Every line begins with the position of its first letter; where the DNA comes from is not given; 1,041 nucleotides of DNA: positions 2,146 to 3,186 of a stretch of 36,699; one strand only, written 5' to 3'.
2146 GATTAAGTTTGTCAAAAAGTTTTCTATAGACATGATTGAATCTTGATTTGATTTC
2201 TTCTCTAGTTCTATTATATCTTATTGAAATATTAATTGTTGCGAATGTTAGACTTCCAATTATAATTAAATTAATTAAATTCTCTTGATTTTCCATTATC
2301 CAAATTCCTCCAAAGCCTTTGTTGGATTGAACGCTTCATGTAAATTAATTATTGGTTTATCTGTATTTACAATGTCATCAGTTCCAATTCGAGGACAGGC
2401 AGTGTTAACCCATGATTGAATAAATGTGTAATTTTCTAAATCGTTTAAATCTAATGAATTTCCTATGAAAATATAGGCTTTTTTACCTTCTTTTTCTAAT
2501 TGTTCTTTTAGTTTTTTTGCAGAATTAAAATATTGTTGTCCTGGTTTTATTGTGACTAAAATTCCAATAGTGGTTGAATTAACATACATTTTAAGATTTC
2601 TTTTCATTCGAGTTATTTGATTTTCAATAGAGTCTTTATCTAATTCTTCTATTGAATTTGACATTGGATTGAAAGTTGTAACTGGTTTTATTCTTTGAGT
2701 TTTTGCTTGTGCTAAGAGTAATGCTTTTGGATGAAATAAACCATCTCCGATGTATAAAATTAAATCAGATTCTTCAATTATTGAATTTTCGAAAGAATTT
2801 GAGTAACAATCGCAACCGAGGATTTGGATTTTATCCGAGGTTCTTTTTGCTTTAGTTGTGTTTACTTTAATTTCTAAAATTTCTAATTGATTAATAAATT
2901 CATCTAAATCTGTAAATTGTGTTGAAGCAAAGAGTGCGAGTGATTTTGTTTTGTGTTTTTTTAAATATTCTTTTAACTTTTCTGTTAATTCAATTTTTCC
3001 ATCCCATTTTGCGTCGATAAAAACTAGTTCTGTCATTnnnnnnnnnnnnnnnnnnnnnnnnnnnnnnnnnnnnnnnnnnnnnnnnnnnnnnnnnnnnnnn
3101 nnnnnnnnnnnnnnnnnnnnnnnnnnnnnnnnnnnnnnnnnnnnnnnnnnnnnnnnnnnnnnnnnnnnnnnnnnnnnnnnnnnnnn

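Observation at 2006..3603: dph2 is split into two ORFs by an unrelated 101-codon ORF, with all junctions translationally coupled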

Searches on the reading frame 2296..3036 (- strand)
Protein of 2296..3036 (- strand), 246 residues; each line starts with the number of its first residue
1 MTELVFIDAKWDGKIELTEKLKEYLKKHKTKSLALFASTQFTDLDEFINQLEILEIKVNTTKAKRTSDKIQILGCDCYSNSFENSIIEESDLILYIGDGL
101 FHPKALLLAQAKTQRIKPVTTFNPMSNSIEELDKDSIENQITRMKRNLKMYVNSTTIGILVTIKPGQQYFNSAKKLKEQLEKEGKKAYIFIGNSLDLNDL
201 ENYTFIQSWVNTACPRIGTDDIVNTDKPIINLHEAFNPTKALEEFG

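Call 3: search_protein_families(library=pfam, proteins=[window:2296-3036:-], max_evalue=1)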
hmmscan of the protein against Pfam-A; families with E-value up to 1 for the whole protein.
window:2296-3036:- (246 aa): 1 family
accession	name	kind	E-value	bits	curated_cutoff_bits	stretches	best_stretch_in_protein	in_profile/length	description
PF01866.22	Diphthamide_syn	-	4.7e-36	125.2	33.2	1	10-236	73-289/302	Putative diphthamide synthesis protein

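Call 4: search_protein_families(library=ncbifam, proteins=[window:2296-3036:-], max_evalue=1)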
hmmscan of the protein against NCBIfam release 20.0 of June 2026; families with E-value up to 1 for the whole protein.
window:2296-3036:- (246 aa): 6 families
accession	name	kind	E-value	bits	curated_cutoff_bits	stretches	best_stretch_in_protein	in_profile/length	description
TIGR03682.1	arCOG04112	equivalog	1.3e-37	129.7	202.8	1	4-235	73-292/308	diphthamide biosynthesis enzyme Dph2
TIGR00322.1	diphth2_R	domain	8.4e-36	124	35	1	6-236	95-317/320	diphthamide biosynthesis enzyme Dph1/Dph2 domain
TIGR00272.1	DPH2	equivalog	8.3e-10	37.9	184.05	1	68-235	199-363/497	diphthamide biosynthesis protein 2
TIGR01973.1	NuoG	equivalog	0.012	14.5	470.05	1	19-211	292-469/606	NADH-quinone oxidoreductase subunit NuoG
NF041173.1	Sug_nt_acttase_Thmprot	equivalog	0.068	12.1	600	1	104-181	2-79/405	bifunctional sugar-1-phosphate nucleotidylyltransferase/acetyltransferase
NF010087.0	PRK13572.1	equivalog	0.073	11.7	580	1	24-98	120-190/435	anthranilate synthase component I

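Call 6: find_homologous_proteins(query=window:2299-3036:-, max_evalue=0.00001)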
Query window:2299-3036:- (246 aa): 856 proteins with E <= 0.00001 among 1460 candidates; the best 120 are listed.
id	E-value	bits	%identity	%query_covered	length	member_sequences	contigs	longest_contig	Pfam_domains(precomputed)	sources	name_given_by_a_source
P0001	5.0e-156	535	99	100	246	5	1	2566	PF01866.23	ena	-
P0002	5.6e-108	378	69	100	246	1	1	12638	PF01866.23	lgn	-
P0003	1.2e-107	377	70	100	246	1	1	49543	PF01866.23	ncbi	-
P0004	4.5e-107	375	69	100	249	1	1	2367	PF01866.23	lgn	-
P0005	9.8e-107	374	69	100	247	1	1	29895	PF01866.23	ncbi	-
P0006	2.0e-106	373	69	100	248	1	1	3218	PF01866.23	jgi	-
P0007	2.0e-106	373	68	100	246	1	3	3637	PF01866.23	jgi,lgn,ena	-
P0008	5.2e-106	371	68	100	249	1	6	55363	PF01866.23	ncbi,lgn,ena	ncbi:MAG: diphthamide synthesis protein [Nanoarchaeota archaeon]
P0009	8.9e-106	371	69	100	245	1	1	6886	PF01866.23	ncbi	-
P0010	1.2e-105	370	67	100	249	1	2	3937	PF01866.23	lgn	-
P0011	1.7e-105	370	67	100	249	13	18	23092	PF01866.23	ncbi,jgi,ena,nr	ncbi:MAG TPA: diphthamide synthesis protein [Candidatus Nanoarchaeia archaeon]|nr:diphthamide synthe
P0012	1.7e-105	370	68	100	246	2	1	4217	PF01866.23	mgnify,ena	mgnify:FL=1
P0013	2.8e-105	369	68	100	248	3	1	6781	PF01866.23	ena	-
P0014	4.5e-105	368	67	99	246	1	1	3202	PF01866.23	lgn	-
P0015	5.1e-105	368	68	100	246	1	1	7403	PF01866.23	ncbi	-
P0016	8.9e-105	367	67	100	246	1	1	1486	PF01866.23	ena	-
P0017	2.8e-104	366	67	100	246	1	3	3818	PF01866.23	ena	-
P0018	5.2e-104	365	65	99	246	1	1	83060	PF01866.23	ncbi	-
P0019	6.4e-104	365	66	100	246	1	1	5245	PF01866.23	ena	-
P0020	7.4e-104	364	67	100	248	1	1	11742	PF01866.23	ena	-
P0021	7.6e-104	364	67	100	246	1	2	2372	PF01866.23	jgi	-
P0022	1.0e-103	364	67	100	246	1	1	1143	PF01866.23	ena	-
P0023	1.3e-103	364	67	100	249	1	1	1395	PF01866.23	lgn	-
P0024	1.5e-103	363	67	100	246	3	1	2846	PF01866.23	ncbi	-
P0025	2.0e-103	363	66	100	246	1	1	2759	PF01866.23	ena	-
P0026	2.6e-103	363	67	99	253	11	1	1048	PF01866.23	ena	-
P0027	3.9e-103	362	67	100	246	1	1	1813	PF01866.23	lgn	-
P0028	4.5e-103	362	66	100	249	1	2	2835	PF01866.23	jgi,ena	-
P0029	4.6e-103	362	66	100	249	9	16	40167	PF01866.23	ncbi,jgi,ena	-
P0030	5.6e-103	361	67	100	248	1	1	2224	PF01866.23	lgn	-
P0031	5.8e-103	361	67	100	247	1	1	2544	PF01866.23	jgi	-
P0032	1.7e-102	360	67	100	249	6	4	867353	PF01866.23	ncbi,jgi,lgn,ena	-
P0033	1.8e-102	360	66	100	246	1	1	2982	PF01866.23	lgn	-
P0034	1.8e-102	360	66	100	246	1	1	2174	PF01866.23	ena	-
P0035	1.9e-102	360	66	100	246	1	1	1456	PF01866.23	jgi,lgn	-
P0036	2.5e-102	359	64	100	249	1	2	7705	PF01866.23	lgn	-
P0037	4.5e-102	359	65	100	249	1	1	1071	PF01866.23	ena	-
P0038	4.8e-102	358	67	100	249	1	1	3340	PF01866.23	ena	-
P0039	5.9e-102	358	66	100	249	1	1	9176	PF01866.23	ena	-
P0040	6.1e-102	358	66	100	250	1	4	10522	PF01866.23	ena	-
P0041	6.6e-102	358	68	100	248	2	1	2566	PF01866.23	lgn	-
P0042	6.7e-102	358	68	100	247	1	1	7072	PF01866.23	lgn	-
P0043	7.9e-102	358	66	100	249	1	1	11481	PF01866.23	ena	-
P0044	1.1e-101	357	66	100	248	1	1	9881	PF01866.23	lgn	-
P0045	4.5e-101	355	64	100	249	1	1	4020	PF01866.23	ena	-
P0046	5.4e-101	355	64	100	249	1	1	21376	PF01866.23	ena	-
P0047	5.7e-101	355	65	100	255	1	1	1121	PF01866.23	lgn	-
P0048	6.9e-101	355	67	100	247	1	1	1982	PF01866.23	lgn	-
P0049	1.1e-100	354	66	99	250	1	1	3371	PF01866.23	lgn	-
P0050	1.6e-100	353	64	100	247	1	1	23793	PF01866.23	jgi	-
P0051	1.8e-100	353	64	100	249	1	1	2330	PF01866.23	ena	-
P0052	2.2e-100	353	66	100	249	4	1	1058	PF01866.23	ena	-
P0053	2.8e-100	353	66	100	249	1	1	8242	PF01866.23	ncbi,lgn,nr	ncbi:MAG: diphthamide synthesis protein [Nanoarchaeota archaeon]|nr:diphthamide synthesis protein [N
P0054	3.5e-100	352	64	100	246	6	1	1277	PF01866.23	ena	-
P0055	8.4e-100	351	65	100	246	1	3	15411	PF01866.23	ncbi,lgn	-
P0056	1.4e-99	350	66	100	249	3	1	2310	PF01866.23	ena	-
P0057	2.4e-99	350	64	100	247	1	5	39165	PF01866.23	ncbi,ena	ncbi:MAG: diphthamide synthesis protein [Nanoarchaeota archaeon]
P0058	3.0e-99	349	65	100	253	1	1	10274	PF01866.23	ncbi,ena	-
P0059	3.2e-99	349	65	100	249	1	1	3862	PF01866.23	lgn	-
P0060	5.0e-99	349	66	100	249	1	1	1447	PF01866.23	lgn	-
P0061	7.5e-99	348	65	100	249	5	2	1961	PF01866.23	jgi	-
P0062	9.7e-99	348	62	100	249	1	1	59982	PF01866.23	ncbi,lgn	ncbi:MAG: diphthamide synthesis protein [Candidatus Pacearchaeota archaeon]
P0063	1.5e-98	347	63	100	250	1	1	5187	PF01866.23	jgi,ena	-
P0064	1.6e-98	347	62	100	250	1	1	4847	PF01866.23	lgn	-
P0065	1.9e-98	347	65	100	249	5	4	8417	PF01866.23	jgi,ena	-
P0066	2.3e-98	346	66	99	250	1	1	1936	PF01866.23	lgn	-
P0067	3.4e-98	346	66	100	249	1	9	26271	PF01866.23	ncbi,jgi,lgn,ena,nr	ncbi:hypothetical protein COU56_00980 [Candidatus Pacearchaeota archaeon CG10_big_fil_rev_8_21_14_0_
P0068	5.0e-98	345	61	99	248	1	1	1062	PF01866.23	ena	-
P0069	1.1e-97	344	64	100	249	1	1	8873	PF01866.23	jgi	-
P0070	1.2e-97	344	63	99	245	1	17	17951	PF01866.23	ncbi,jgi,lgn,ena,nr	ncbi:diphthamide synthesis protein [Candidatus Pacearchaeota archaeon]|nr:diphthamide synthesis prot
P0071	1.4e-97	344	63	100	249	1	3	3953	PF01866.23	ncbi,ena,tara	tara:strand:- start:41 stop:790 length:750 start_codon:yes stop_codon:yes gene_type:complete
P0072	1.5e-97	344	64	100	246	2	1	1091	PF01866.23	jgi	-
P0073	2.7e-97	343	64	98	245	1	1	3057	PF01866.23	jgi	-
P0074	2.7e-97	343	64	100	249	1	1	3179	PF01866.23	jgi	jgi:2-(3-amino-3-carboxypropyl)histidine synthase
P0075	3.3e-97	343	64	100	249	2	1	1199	PF01866.23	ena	-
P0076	6.1e-97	342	65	100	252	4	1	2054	PF01866.23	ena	-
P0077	1.1e-96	341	61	100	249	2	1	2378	PF01866.23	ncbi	-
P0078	1.3e-96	341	66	98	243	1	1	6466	PF01866.23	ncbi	-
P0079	2.2e-96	340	62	100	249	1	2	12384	PF01866.23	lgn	-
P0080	2.4e-96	340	62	100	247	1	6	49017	PF01866.23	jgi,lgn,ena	-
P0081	2.5e-96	340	62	100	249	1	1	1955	PF01866.23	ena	-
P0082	3.7e-96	339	66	100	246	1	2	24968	PF01866.23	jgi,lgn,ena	-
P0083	7.8e-96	338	61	100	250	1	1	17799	PF01866.23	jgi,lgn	-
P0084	8.2e-96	338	62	100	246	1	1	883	PF01866.23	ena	-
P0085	1.9e-95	337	63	100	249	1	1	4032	PF01866.23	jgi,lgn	-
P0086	2.9e-95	336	63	99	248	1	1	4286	PF01866.23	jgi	jgi:2-(3-amino-3-carboxypropyl)histidine synthase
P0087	3.0e-95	336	57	100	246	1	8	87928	PF01866.23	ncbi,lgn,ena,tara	tara:strand:+ start:235 stop:975 length:741 start_codon:yes stop_codon:yes gene_type:complete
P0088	3.2e-95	336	62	100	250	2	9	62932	PF01866.23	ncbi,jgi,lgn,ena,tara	jgi:2-(3-amino-3-carboxypropyl)histidine synthase|tara:strand:- start:35153 stop:35905 length:753 st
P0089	3.3e-95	336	64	100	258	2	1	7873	PF01866.23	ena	-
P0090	3.9e-95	336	62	100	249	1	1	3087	PF01866.23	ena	-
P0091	6.3e-95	335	63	100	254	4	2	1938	PF01866.23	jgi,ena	jgi:2-(3-amino-3-carboxypropyl)histidine synthase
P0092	7.2e-95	335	62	100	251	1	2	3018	PF01866.23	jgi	jgi:2-(3-amino-3-carboxypropyl)histidine synthase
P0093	7.9e-95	335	64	100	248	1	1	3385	PF01866.23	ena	-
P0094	9.2e-95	335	62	100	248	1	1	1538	PF01866.23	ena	-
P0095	1.4e-94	334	63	99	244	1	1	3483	PF01866.23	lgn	-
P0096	1.8e-94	334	59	99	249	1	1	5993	PF01866.23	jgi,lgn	-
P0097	2.4e-94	333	65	97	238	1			PF01866.23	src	-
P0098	5.4e-94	332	60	100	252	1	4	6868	PF01866.23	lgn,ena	-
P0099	5.9e-94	332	61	100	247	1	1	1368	PF01866.23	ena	-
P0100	8.6e-94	331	62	100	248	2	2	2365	PF01866.23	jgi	-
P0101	1.6e-93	331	57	98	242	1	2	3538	PF01866.23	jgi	jgi:2-(3-amino-3-carboxypropyl)histidine synthase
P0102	2.0e-93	330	63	99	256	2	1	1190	PF01866.23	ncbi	-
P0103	2.2e-93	330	61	100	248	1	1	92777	PF01866.23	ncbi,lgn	-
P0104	2.2e-93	330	60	100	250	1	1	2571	PF01866.23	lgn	-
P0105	2.7e-93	330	61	100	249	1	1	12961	PF01866.23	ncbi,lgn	-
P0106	3.3e-93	330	59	99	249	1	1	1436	PF01866.23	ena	-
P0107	5.1e-93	329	63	100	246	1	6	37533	PF01866.23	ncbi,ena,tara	tara:strand:+ start:925 stop:1665 length:741 start_codon:yes stop_codon:yes gene_type:complete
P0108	6.3e-93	329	62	100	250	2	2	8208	PF01866.23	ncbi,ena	-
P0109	7.1e-93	328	62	100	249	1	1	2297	PF01866.23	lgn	-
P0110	7.9e-93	328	59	100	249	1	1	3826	PF01866.23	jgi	-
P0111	9.1e-93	328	60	99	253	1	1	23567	PF01866.23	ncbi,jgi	ncbi:MAG: S-adenosyl-L-methionine:L-histidine 3-amino-3-carboxypropyltransferase [archaeon]|jgi:2-(3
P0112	1.5e-92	327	60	99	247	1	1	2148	PF01866.23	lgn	-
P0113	4.0e-92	326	63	100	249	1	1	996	PF01866.23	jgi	jgi:2-(3-amino-3-carboxypropyl)histidine synthase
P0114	4.2e-92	326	60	100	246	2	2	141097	PF01866.23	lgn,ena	-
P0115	5.4e-92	326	62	98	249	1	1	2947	PF01866.23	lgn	-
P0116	6.9e-92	325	58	99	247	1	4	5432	PF01866.23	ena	-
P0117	7.0e-92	325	60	100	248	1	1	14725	PF01866.23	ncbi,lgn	-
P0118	1.1e-91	325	60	100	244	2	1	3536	PF01866.23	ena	-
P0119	1.1e-91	325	62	100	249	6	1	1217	PF01866.23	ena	-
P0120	1.3e-90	321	62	100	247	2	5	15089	PF01866.23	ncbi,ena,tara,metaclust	tara:strand:+ start:1033 stop:1776 length:744 start_codon:yes stop_codon:yes gene_type:complete|meta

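Call 9: find_encoding_contigs(protein=P0032, flank=4000, max_places=2)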
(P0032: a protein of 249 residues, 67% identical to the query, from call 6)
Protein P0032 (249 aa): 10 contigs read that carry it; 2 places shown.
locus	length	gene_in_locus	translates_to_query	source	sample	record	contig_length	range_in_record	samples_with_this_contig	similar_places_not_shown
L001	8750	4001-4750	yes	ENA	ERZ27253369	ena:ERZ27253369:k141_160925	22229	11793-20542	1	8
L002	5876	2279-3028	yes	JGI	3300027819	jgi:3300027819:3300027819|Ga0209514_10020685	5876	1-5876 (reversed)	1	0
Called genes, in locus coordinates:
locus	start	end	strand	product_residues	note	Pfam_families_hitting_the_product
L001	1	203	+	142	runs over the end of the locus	-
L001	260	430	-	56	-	-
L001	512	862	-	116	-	-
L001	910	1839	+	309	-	PF01207:Dus, PF01180:DHO_dh (weak)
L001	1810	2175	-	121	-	-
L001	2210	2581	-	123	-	-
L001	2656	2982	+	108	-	-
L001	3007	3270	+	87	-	PF01866:Diphthamide_syn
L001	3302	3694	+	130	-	PF01451:LMWPc (faint)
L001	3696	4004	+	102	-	-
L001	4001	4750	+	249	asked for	PF01866:Diphthamide_syn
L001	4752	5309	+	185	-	-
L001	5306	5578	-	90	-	-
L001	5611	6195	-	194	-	PF08241:Methyltransf_11, PF13649:Methyltransf_25 (faint)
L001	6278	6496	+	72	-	-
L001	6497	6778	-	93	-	PF00111:Fer2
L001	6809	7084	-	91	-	-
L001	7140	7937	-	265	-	PF01988:VIT1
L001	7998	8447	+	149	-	PF13419:HAD_2, PF00702:Hydrolase (weak), PF13242:Hydrolase_like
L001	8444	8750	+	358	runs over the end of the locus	PF04055:Radical_SAM, PF08608:Wyosine_form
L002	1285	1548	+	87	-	PF01866:Diphthamide_syn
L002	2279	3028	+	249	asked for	PF01866:Diphthamide_syn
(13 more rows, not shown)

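Call 15: find_related_loci(query=A1, collection=genome_contigs, flank=6000)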
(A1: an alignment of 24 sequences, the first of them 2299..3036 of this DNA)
Query A1 (246 aa) in genome_contigs; peptide patterns used: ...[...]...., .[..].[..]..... (x = any residue, [..] = any of these).
597 stretches matched a pattern; 551 encode a relative of the query (tblastn E <= 1e-3); the best 80 are kept; 80 distinct loci.
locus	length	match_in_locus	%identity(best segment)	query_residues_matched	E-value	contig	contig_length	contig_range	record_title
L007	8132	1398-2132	68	1-245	2e-113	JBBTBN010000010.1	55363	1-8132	MAG: Nanoarchaeota archaeon isolate H52-bin015_1 H52_bin015_1_000000000010, whole genome shotgun sequence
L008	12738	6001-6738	67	1-244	1e-107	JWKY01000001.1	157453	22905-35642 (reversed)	MAG: archaeon GW2011_AR19 QT10_C0001, whole genome shotgun sequence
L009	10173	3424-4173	65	1-245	1e-107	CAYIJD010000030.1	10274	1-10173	MAG TPA_asm: Candidatus Woesearchaeota archaeon isolate ERP119705_co24_1047 genome assembly, contig: NODE_9217_length_10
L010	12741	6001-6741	66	1-245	7e-107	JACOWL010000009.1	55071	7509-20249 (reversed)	MAG: Candidatus Pacearchaeota archaeon isolate NC_groundwater_125_Ag_B-0.1um_31_18 S3_GD2017_2_B1_scaffold_532, whole ge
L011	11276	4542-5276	66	1-245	5e-106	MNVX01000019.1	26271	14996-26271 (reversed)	MAG: Candidatus Pacearchaeota archaeon CG1_02_32_21 cg1_0.2_scaffold_2277_c, whole genome shotgun sequence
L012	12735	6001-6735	62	1-245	9e-106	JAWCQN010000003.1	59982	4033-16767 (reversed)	MAG: Candidatus Pacearchaeota archaeon isolate JZ-2_201901_bins_85 JZ-2_201901_bins_85_scaffold_3, whole genome shotgun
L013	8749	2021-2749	63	3-245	1e-105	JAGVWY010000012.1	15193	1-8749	Candidatus Pacearchaeota archaeon isolate RIFCSPLOWO2_02_FULL_30_10 rifcsplowo2_02_scaffold_5534, whole genome shotgun s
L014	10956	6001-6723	65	1-241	1e-105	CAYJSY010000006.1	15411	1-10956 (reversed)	MAG TPA_asm: Candidatus Woesearchaeota archaeon isolate ERP125453_co1_19 genome assembly, contig: NODE_3977_length_15411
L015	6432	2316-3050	64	1-245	2e-105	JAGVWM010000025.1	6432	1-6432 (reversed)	Candidatus Pacearchaeota archaeon isolate RIFCSPHIGHO2_01_FULL_29_23 rifcsphigho2_01_scaffold_41009, whole genome shotgu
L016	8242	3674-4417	66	1-245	6e-104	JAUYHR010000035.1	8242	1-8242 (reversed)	MAG: Nanoarchaeota archaeon isolate C24_maxbin.164_sub C24_k141_731123, whole genome shotgun sequence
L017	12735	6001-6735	64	1-245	1e-102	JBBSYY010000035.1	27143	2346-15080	MAG: Nanoarchaeota archaeon isolate H51-bin036_1 H51_bin036_1_000000000035, whole genome shotgun sequence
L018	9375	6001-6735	61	1-245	7e-102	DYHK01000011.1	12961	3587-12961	MAG TPA_asm: Candidatus Aenigmarchaeum sp. isolate BE2012_2_32_6 Afr_mines_BE2012_2139_length_12961_cov_2_334728, whole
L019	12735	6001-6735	61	1-245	1e-101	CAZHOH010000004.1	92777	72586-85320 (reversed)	MAG TPA_asm: Candidatus Woesearchaeota archaeon isolate SRP141376_co4_235 genome assembly, contig: NODE_373_length_92777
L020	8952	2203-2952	60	1-243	8e-101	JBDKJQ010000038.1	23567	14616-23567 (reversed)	MAG: archaeon isolate guil_2019_sw_WHONDRS-S19S_0049_B_bin.39 scaffold_1840770, whole genome shotgun sequence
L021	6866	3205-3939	62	1-245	3e-100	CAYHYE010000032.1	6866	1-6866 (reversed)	MAG TPA_asm: Candidatus Woesearchaeota archaeon isolate ERP119705_co17_292 genome assembly, contig: NODE_18580_length_68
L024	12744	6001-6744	59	1-246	2e-97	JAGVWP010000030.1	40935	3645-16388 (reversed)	Candidatus Pacearchaeota archaeon isolate RIFCSPHIGHO2_02_FULL_31_29 rifcsphigho2_02_scaffold_2482, whole genome shotgun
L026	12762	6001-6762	57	1-245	1e-95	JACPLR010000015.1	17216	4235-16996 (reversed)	MAG: Candidatus Pacearchaeota archaeon isolate NC_groundwater_526_Ag_S-0.1um_30_12 S35_SO-1_scaffold_201524, whole genom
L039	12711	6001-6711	54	1-237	5e-82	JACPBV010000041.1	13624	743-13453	MAG: Candidatus Woesearchaeota archaeon isolate NC_groundwater_266_Ag_S-0.2um_46_18 S5_GD2017_2_S2_scaffold_3164, whole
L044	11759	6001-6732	50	1-246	9e-81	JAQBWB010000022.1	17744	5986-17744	MAG: Nanoarchaeota archaeon isolate casp150-mb.213 NODE_8306_length_17744_cov_0.090904, whole genome shotgun sequence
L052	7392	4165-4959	48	1-237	2e-76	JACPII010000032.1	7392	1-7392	MAG: Candidatus Woesearchaeota archaeon isolate NC_groundwater_436_Ag_B-0.1um_47_15 GD18-4_B1_scaffold_145433, whole gen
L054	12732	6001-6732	52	1-245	8e-76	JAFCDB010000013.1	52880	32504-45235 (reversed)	Candidatus Pacearchaeota archaeon isolate Meg19_1012_Bin_278 Meg19_1012_Bin_278_scaffold_8323, whole genome shotgun sequ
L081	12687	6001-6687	42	3-234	8e-53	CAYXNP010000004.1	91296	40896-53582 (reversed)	MAG TPA_asm: Candidatus Woesearchaeota archaeon isolate SRP050083_co1_23 genome assembly, contig: NODE_42_length_91296_c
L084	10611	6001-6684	38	3-235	2e-51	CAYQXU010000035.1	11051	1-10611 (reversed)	MAG TPA_asm: Candidatus Woesearchaeota archaeon isolate SRP269290_co8_161 genome assembly, contig: NODE_1201_length_1105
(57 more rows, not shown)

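Call 21: search_protein_families(library=pfam, proteins=[L001:3272-3691:+, L001:3696-4001:+, L012:5647-5982:+, L018:5356-5682:+, L018:5687-6001:+, L019:5612-5998:+, L024:5516-6001:+, L026:5375-5620:+, L026:5642-6001:+, L054:5678-6001:+], max_evalue=0.1)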
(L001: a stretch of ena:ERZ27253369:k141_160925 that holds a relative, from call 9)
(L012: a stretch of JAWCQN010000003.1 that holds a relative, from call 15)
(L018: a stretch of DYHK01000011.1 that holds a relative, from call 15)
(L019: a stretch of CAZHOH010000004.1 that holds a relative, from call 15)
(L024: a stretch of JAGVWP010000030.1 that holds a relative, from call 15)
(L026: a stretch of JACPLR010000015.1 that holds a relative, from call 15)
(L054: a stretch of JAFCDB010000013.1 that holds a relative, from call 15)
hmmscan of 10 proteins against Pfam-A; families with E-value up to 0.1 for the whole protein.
L001:3272-3691:+ (140 aa): 1 family
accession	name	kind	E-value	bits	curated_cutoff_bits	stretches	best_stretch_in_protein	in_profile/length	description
PF01451.26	LMWPc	-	3e-12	47.4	23.2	1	4-134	2-143/144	Low molecular weight phosphotyrosine protein phosphatase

L001:3696-4001:+ (102 aa): 2 families
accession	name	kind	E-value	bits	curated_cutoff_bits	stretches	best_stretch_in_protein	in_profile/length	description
PF22299.1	BRISC_FAM175B_helical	-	0.063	13.4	27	0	52-67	21-36/62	BRISC complex subunit FAM175B, helical domain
PF01208.23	URO-D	-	0.096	12.1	23.9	1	13-72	254-316/346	Uroporphyrinogen decarboxylase (URO-D)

L012:5647-5982:+ (112 aa): 1 family
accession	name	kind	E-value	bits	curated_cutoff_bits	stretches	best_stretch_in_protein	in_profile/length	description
PF17320.7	DUF5363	-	0.028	14.6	25.8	1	88-107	3-23/54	Family of unknown function (DUF5363)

L018:5356-5682:+ (109 aa): 0 families

L018:5687-6001:+ (105 aa): 0 families

L019:5612-5998:+ (129 aa): 0 families

L024:5516-6001:+ (162 aa): 0 families

L026:5375-5620:+ (82 aa): 0 families

L026:5642-6001:+ (120 aa): 0 families

L054:5678-6001:+ (108 aa): 0 families

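Call 22: search_protein_families(library=pfam, proteins=[L039:5529-5996:+, L044:5595-6005:+, L052:3666-4184:+, L081:5450-5998:+, L084:5333-5998:+, L014:5583-5996:+], max_evalue=0.1)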
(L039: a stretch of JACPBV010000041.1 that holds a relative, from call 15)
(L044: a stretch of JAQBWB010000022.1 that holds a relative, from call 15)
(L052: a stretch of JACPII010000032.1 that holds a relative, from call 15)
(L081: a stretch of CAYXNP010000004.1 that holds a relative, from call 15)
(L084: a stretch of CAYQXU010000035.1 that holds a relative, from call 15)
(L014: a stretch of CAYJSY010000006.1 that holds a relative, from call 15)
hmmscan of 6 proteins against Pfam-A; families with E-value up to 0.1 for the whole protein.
L039:5529-5996:+ (156 aa): 0 families

L044:5595-6005:+ (137 aa): 0 families

L052:3666-4184:+ (173 aa): 0 families

L081:5450-5998:+ (183 aa): 2 families
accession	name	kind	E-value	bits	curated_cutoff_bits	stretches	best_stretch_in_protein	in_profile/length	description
PF13563.12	2_5_RNA_ligase2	-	3e-12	47.3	27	1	42-169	24-148/152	2'-5' RNA ligase superfamily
PF02834.22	LigT_PEase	-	0.0003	21.4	23.3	1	38-86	29-77/87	LigT like Phosphoesterase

L084:5333-5998:+ (222 aa): 2 families
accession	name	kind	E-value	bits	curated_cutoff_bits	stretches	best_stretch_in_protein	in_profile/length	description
PF01936.24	NYN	-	5.7e-17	63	24.2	1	16-207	2-142/145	NYN domain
PF13611.12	Peptidase_S76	-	0.061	14.1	27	1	45-106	54-114/121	Serine peptidase of plant viral polyprotein, P1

L014:5583-5996:+ (138 aa): 3 families
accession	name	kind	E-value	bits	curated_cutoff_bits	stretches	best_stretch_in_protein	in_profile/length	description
PF01451.26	LMWPc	-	1.9e-14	54.6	23.2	1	5-134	1-143/144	Low molecular weight phosphotyrosine protein phosphatase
PF01926.29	MMR_HSR1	-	0.0069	16.9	21.9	0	5-91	2-85/113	50S ribosome-binding GTPase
PF17880.6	Yos9_DD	-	0.066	13.8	30.5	1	16-76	45-106/128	Yos9 dimerzation domain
